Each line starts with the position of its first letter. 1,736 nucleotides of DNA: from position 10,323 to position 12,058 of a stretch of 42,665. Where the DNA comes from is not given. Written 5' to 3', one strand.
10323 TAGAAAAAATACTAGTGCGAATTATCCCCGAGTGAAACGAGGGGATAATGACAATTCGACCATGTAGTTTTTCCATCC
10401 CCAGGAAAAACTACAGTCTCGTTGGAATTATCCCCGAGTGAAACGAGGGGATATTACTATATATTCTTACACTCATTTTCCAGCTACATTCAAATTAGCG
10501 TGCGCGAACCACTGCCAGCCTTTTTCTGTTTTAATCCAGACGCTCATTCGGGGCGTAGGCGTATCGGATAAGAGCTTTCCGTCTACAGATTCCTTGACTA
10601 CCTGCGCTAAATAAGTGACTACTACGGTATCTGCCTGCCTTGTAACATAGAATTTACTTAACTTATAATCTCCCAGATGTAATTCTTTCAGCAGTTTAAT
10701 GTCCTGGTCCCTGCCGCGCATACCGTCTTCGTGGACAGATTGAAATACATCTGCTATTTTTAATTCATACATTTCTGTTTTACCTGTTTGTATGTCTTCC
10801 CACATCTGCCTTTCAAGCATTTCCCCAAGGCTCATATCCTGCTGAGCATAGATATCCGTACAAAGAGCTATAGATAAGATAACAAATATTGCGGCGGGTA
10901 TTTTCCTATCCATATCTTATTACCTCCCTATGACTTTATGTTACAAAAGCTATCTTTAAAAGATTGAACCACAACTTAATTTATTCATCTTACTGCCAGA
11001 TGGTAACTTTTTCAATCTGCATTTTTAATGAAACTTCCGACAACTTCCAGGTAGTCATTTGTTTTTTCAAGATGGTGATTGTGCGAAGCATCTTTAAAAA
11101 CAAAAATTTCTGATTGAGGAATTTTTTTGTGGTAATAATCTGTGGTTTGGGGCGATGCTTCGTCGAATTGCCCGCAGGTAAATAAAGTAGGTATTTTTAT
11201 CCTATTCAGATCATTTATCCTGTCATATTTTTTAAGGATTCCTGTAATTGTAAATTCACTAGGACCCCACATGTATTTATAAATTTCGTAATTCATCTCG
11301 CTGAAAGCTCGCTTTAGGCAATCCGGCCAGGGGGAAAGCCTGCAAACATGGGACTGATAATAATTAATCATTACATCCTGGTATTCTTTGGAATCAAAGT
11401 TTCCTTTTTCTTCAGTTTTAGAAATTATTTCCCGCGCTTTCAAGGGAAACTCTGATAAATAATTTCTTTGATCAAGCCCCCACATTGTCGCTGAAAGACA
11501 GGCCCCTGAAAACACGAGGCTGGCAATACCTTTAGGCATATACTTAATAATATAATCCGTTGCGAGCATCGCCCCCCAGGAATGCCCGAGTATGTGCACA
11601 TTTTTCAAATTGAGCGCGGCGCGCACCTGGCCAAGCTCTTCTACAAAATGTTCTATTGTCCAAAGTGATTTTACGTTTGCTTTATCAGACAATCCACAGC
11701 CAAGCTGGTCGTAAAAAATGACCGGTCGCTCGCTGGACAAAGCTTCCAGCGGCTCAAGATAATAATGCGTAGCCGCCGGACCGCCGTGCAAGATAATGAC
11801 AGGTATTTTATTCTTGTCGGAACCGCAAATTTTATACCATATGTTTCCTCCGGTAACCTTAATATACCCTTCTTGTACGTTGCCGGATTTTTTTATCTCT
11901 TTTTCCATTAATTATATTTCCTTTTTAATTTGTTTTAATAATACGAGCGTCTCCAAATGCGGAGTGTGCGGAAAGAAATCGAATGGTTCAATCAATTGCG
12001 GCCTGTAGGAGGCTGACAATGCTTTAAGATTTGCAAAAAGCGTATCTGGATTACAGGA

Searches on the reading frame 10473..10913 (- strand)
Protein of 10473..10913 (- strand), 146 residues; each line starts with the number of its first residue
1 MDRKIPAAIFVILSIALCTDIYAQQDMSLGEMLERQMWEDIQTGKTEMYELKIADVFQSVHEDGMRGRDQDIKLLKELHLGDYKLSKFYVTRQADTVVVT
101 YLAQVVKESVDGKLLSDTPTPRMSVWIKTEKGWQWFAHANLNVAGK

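Call 66: search_protein_families(library=pfam, proteins=[window:10473-10913:-], max_evalue=0.00001)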
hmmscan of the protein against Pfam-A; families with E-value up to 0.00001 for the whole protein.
window:10473-10913:- (146 aa): 1 family
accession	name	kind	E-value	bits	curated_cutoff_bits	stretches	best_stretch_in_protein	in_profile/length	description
PF14534.12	DUF4440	-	4.4e-08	34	25.2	1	33-134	4-106/107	Domain of unknown function (DUF4440)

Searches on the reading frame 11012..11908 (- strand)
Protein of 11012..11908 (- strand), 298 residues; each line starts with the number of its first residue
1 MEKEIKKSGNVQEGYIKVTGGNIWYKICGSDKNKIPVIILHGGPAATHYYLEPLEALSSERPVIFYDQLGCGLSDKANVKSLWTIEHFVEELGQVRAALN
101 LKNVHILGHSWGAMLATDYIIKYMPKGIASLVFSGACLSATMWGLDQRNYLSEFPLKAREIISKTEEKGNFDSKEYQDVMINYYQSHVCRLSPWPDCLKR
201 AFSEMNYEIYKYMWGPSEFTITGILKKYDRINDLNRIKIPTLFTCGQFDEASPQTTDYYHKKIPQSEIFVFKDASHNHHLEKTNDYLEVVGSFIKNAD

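Call 66: search_protein_families(library=pfam, proteins=[window:11012-11908:-], max_evalue=0.00001)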
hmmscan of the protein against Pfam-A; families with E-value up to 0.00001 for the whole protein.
window:11012-11908:- (298 aa): 3 families
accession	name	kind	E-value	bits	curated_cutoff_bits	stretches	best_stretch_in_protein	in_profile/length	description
PF00561.26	Abhydrolase_1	-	2.6e-32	112.8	25.8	1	36-282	2-244/245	alpha/beta hydrolase fold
PF12697.13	Abhydrolase_6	-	7.4e-15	56.6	26.3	1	37-281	1-209/217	Alpha/beta hydrolase family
PF12146.15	Hydrolase_4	-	4.4e-11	43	27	1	34-282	4-238/239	Serine aminopeptidase, S33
